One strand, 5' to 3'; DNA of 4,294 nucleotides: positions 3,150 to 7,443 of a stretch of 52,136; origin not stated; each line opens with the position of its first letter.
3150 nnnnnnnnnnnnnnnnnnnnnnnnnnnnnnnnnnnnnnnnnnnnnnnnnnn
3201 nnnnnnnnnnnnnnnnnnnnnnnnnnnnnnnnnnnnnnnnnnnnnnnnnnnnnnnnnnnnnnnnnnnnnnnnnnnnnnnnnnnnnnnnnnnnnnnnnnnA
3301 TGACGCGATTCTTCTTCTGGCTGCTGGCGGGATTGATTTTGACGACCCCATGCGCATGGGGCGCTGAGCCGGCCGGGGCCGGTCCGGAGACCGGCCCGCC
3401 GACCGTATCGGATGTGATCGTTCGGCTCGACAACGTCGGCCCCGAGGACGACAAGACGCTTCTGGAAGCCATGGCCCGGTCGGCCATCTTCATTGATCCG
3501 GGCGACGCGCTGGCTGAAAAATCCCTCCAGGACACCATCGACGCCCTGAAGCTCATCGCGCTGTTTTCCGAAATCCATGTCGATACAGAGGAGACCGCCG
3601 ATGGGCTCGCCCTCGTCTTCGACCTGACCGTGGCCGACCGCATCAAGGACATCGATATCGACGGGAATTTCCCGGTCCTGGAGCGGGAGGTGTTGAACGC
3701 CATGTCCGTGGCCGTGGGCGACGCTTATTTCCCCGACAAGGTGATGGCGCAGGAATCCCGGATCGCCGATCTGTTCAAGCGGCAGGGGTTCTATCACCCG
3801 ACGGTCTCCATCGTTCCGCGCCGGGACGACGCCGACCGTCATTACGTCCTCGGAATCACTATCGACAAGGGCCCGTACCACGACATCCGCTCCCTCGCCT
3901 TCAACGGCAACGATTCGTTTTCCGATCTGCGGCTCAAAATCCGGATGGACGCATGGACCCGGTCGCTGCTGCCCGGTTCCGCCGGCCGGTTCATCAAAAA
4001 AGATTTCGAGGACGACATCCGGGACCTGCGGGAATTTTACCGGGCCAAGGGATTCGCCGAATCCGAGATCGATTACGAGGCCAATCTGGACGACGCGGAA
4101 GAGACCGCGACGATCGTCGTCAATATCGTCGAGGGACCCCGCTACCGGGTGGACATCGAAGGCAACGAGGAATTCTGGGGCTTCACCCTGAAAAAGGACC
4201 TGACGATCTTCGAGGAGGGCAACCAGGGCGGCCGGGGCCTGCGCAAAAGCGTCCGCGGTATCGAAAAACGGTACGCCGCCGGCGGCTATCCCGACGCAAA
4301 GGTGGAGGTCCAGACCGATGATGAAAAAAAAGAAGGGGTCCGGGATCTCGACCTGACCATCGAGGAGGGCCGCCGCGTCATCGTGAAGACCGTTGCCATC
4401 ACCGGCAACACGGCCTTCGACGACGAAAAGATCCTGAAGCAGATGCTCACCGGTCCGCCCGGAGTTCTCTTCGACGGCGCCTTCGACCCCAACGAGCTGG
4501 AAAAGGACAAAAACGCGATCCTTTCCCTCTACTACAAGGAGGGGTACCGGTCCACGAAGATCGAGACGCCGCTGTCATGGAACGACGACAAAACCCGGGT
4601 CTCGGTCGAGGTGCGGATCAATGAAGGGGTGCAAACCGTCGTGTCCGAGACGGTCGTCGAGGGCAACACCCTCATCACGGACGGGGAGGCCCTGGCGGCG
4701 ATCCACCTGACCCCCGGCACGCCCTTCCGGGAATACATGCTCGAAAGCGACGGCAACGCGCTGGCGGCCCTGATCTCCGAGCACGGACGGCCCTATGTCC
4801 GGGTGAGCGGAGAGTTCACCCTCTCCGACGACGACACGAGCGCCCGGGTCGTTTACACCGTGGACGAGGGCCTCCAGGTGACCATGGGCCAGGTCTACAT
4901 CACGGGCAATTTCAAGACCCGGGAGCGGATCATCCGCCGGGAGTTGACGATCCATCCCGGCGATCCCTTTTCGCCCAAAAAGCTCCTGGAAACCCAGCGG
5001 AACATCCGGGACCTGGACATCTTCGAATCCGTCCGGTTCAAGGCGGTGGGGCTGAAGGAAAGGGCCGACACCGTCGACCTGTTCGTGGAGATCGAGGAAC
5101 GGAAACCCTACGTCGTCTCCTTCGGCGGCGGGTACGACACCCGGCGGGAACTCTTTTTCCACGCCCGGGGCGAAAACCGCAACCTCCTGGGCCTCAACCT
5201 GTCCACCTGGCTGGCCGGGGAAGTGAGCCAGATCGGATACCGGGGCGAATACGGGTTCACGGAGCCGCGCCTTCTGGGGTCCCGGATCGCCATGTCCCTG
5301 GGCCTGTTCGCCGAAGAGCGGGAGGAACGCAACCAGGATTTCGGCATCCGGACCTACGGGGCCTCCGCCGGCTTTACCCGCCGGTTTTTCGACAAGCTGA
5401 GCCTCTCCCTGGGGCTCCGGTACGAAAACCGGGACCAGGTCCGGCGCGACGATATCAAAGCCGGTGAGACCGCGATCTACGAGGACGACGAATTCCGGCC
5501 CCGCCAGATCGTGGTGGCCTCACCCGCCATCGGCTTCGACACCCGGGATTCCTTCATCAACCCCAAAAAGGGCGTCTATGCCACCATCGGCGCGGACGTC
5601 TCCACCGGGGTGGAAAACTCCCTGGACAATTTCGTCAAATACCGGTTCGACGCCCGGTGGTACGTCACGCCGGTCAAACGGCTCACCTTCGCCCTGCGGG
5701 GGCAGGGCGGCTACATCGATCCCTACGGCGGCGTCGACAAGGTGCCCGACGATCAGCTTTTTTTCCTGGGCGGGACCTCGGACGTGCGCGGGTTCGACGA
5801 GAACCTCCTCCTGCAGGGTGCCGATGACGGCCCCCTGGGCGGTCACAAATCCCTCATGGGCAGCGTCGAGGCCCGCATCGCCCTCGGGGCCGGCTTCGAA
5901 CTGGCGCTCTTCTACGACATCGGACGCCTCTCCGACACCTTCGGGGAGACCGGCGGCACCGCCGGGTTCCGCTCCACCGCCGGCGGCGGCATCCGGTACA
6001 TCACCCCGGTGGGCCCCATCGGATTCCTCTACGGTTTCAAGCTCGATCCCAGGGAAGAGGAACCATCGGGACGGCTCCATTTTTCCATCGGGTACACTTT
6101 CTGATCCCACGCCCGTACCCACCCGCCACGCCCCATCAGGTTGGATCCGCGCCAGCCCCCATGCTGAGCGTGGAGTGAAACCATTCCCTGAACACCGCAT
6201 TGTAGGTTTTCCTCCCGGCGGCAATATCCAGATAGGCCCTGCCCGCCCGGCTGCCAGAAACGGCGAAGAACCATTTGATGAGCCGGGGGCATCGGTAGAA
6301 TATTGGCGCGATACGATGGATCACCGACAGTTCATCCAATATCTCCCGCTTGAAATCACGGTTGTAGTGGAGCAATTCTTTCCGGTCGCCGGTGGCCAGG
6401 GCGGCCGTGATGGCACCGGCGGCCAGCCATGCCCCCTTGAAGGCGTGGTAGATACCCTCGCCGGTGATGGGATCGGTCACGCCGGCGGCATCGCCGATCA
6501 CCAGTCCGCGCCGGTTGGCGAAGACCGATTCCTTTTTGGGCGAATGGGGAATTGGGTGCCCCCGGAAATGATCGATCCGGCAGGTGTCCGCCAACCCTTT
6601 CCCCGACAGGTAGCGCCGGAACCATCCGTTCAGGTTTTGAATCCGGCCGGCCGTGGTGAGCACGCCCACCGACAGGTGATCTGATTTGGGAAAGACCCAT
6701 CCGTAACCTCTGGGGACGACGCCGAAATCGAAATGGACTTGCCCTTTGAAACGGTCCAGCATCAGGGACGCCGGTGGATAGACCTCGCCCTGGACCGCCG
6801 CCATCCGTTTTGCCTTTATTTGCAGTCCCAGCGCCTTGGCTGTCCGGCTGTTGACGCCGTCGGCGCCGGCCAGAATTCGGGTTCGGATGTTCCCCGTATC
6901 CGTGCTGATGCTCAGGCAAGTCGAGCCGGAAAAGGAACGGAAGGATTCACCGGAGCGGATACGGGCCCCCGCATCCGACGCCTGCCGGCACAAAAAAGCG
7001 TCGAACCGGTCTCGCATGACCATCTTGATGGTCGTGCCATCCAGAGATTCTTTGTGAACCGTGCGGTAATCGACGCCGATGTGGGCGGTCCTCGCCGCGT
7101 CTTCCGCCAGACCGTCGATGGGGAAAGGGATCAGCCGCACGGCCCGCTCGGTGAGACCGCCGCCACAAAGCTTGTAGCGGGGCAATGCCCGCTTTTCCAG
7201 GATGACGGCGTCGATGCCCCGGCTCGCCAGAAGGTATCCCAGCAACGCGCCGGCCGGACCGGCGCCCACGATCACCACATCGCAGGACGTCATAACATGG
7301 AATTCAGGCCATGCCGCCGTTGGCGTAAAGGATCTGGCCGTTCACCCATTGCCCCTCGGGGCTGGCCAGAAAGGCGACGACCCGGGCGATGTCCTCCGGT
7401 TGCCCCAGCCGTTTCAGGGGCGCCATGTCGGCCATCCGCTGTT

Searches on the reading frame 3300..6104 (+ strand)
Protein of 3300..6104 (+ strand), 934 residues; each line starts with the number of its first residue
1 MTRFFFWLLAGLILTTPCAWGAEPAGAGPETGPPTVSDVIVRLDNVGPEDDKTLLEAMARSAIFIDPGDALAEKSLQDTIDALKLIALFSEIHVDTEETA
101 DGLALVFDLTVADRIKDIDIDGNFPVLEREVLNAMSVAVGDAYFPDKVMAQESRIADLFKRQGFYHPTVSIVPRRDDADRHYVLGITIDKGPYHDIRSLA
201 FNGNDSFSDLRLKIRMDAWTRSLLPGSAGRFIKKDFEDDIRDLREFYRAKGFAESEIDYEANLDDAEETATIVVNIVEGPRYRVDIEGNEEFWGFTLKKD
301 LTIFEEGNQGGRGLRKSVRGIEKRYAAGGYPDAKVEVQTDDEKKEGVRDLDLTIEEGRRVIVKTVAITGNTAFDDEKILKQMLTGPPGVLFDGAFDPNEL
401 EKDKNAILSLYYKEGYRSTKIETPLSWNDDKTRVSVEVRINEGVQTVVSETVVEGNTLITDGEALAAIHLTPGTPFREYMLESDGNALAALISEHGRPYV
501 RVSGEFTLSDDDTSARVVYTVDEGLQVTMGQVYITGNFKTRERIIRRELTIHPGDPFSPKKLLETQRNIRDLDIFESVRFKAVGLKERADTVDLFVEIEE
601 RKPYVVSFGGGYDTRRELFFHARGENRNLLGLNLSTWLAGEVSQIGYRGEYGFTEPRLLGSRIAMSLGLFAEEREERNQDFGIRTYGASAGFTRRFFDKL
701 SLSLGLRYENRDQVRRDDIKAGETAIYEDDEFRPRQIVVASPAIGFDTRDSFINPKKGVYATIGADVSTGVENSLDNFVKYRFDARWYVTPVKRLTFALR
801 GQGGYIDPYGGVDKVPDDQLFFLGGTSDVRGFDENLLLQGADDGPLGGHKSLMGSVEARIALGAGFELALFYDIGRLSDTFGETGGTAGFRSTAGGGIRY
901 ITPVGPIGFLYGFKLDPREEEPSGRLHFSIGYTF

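Call 31: search_protein_families(library=pfam, proteins=[window:3300-6104:+], max_evalue=0.00001)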
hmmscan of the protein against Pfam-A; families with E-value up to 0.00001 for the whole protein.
window:3300-6104:+ (934 aa): 2 families
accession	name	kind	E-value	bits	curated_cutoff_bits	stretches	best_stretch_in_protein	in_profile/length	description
PF07244.20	POTRA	-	1e-57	193.2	21.3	5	361-443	2-79/79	Surface antigen variable number repeat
PF01103.29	Omp85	-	6.7e-54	184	24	1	628-934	1-325/325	Omp85 superfamily domain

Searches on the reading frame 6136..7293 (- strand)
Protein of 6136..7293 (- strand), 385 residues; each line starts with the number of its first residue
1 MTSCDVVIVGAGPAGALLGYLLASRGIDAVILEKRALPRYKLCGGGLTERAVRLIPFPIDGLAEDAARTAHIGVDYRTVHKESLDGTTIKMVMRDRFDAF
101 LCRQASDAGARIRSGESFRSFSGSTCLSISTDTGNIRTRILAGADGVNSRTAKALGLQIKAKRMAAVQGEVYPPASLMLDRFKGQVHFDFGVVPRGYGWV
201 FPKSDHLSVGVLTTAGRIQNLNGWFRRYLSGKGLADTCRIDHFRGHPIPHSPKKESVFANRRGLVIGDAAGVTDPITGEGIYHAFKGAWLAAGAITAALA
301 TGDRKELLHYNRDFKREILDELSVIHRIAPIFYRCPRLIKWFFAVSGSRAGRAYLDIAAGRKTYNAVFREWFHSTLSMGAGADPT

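Call 31: search_protein_families(library=pfam, proteins=[window:6136-7293:-], max_evalue=0.00001)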
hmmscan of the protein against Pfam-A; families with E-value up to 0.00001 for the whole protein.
window:6136-7293:- (385 aa): 2 families
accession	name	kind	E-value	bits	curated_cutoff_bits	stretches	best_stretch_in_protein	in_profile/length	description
PF01494.25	FAD_binding_3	-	1.8e-21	77.2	22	1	4-163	2-175/349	FAD binding domain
PF01266.30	DAO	-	2.3e-06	27.8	27.9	0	5-37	1-33/353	FAD dependent oxidoreductase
